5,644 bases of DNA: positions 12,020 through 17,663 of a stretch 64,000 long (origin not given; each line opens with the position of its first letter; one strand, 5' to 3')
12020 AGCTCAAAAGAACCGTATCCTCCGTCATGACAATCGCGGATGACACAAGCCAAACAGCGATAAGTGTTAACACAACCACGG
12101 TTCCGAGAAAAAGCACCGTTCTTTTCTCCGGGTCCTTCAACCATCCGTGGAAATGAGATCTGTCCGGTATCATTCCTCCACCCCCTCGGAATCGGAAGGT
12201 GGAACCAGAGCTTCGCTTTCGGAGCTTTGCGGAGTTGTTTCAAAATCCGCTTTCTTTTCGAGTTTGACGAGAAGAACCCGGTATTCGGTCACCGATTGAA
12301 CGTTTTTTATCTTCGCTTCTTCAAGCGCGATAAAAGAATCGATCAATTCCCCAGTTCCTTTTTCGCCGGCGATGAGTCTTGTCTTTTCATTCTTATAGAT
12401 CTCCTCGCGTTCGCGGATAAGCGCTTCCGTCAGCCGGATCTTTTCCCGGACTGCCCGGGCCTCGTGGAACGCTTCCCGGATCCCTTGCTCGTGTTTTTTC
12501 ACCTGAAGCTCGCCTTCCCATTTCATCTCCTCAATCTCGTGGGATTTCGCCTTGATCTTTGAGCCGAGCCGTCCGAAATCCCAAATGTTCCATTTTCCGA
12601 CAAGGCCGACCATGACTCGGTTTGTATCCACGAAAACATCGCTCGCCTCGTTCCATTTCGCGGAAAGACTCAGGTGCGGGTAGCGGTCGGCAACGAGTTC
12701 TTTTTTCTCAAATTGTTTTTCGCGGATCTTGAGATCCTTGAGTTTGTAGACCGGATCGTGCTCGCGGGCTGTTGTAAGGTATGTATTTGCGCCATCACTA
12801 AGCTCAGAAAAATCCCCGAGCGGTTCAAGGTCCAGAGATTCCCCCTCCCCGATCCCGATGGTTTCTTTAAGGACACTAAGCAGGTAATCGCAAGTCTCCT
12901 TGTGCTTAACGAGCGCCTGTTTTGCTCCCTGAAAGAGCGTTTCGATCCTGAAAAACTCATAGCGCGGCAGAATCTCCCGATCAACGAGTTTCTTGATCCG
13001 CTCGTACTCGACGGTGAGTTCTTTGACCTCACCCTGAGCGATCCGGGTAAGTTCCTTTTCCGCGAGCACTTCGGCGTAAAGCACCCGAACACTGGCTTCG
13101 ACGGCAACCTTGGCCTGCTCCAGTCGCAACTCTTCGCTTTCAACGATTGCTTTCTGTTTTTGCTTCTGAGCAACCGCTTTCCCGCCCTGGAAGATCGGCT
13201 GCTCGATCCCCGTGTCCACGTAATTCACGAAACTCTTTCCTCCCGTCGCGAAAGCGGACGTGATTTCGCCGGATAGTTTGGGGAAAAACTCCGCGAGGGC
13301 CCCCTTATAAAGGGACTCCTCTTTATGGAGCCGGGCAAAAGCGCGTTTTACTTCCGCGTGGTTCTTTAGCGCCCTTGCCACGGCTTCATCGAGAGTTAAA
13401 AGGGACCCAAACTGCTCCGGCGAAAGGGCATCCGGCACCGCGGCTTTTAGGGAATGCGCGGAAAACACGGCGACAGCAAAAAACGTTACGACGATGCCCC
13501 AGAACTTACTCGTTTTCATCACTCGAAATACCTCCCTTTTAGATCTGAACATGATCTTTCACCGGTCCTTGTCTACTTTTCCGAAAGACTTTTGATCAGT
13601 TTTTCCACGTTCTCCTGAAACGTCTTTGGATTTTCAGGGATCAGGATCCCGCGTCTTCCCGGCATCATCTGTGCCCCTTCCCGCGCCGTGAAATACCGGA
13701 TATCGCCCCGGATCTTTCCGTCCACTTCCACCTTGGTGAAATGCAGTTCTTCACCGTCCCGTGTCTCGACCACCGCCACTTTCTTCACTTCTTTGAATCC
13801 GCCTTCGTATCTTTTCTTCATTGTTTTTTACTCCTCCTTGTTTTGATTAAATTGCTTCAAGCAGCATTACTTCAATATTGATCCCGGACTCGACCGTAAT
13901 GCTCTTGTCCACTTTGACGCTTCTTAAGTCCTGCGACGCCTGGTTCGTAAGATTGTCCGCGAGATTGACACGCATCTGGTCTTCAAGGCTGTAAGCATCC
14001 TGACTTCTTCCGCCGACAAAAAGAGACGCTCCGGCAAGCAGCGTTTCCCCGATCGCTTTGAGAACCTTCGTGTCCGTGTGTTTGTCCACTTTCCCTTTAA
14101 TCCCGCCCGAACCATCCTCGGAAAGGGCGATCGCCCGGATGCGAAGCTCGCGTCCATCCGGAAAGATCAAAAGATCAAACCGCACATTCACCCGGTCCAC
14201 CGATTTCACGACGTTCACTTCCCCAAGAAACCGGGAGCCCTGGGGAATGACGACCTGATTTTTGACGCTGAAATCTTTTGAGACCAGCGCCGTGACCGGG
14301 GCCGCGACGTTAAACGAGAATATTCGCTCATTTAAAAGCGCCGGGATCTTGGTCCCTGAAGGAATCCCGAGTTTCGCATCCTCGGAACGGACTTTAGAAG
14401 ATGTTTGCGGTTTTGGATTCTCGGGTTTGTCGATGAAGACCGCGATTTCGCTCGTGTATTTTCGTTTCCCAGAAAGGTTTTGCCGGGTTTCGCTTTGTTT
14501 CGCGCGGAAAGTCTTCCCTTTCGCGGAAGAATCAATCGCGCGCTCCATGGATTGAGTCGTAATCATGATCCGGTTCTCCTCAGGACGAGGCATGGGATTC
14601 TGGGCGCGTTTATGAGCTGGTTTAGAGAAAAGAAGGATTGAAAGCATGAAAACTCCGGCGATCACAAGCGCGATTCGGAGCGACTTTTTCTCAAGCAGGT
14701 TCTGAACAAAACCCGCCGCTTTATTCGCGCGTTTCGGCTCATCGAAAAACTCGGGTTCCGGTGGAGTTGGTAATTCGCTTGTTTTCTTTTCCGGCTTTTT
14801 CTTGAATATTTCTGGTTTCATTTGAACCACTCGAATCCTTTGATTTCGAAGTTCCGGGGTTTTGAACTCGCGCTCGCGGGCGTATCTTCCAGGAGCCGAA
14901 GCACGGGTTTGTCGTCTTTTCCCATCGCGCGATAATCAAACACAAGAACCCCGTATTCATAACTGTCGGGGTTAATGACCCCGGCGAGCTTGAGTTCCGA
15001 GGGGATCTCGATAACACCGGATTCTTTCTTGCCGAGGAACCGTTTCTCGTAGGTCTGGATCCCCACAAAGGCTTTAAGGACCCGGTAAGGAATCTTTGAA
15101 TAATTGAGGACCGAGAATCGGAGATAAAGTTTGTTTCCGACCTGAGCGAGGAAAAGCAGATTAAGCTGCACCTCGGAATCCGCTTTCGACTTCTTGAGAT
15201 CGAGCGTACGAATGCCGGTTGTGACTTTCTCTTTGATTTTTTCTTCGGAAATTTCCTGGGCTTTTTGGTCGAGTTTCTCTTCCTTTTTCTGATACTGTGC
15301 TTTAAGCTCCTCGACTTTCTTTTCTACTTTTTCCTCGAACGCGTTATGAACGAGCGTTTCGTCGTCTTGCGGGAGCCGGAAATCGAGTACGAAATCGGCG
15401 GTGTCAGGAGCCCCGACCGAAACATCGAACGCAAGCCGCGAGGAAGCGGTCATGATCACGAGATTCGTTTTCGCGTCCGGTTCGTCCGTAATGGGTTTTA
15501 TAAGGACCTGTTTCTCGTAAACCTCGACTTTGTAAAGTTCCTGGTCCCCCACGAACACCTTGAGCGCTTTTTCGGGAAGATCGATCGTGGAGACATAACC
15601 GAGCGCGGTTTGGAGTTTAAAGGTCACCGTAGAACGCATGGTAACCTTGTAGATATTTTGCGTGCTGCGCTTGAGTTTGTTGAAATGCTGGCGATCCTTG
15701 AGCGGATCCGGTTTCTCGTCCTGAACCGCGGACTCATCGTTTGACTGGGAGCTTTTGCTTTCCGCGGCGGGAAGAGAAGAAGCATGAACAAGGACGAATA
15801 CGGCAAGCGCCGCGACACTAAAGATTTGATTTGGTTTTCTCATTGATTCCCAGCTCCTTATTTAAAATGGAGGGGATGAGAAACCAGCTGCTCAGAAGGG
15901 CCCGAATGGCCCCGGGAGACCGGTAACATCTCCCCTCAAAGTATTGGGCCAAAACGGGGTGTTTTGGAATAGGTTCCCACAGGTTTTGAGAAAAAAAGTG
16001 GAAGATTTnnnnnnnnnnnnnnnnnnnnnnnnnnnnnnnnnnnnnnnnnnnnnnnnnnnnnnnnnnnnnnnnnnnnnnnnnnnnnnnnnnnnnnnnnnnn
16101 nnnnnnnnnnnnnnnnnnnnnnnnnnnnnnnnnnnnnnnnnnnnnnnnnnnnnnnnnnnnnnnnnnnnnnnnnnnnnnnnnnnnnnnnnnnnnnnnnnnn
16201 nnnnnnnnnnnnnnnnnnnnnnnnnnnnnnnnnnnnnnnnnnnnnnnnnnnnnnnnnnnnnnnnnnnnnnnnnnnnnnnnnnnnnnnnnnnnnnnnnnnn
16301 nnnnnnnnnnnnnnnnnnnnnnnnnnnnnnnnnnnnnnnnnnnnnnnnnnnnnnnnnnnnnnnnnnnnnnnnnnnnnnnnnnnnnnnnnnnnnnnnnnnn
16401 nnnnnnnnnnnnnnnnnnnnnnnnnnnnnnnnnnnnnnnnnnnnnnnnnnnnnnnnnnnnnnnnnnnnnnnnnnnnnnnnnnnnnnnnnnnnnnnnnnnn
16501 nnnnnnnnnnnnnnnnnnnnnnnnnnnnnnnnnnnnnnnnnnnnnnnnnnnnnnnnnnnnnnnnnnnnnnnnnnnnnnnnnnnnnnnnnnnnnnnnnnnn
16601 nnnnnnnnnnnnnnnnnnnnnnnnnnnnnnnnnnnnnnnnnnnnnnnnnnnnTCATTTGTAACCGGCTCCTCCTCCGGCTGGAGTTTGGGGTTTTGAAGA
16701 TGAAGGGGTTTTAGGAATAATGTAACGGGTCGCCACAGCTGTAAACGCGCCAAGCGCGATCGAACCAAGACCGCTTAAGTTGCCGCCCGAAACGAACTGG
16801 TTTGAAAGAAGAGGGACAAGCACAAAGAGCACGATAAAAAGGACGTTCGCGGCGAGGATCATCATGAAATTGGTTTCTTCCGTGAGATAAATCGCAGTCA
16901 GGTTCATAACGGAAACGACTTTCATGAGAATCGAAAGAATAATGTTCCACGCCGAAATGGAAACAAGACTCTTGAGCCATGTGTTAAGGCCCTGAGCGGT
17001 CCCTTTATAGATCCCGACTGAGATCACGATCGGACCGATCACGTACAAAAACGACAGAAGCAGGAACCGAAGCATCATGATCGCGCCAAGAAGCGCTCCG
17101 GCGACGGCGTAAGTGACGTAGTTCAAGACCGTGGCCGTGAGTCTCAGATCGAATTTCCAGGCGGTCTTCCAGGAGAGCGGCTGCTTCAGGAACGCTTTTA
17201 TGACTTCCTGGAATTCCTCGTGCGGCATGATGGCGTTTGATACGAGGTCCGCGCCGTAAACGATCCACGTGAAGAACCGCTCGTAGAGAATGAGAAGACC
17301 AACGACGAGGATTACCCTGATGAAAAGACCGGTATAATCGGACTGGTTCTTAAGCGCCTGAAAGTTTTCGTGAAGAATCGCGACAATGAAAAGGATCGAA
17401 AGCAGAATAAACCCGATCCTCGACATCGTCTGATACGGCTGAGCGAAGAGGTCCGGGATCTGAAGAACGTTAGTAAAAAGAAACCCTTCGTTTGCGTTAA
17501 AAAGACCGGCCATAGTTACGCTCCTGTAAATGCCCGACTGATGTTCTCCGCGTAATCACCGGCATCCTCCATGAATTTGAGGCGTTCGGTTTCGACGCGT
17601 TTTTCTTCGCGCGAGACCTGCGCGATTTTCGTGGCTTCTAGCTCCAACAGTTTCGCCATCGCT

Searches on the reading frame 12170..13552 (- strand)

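Call 78: search_protein_families(library=ncbifam, max_evalue=0.01, proteins=[window:12170-13552:-])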
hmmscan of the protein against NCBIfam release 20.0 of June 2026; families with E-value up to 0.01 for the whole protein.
window:12170-13552:- (460 aa): 2 families
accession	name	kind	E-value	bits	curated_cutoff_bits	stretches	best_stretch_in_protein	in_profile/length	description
TIGR01844.1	type_I_sec_TolC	subfamily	7.3e-21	74.6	225.15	1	52-397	3-359/414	TolC family outer membrane protein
TIGR01845.1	outer_NodT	subfamily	4.8e-05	22.4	210.05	1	53-241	58-257/460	efflux transporter outer membrane subunit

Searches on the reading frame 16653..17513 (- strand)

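Call 78: search_protein_families(library=ncbifam, max_evalue=0.01, proteins=[window:16653-17513:-])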
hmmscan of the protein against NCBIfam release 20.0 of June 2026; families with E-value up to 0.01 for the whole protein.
window:16653-17513:- (286 aa): 1 family
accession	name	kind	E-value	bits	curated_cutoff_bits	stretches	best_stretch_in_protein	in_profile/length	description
TIGR03782.1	Bac_Flav_CT_J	equivalog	0.0001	21.4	289.95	1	145-232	183-273/323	conjugative transposon protein TraJ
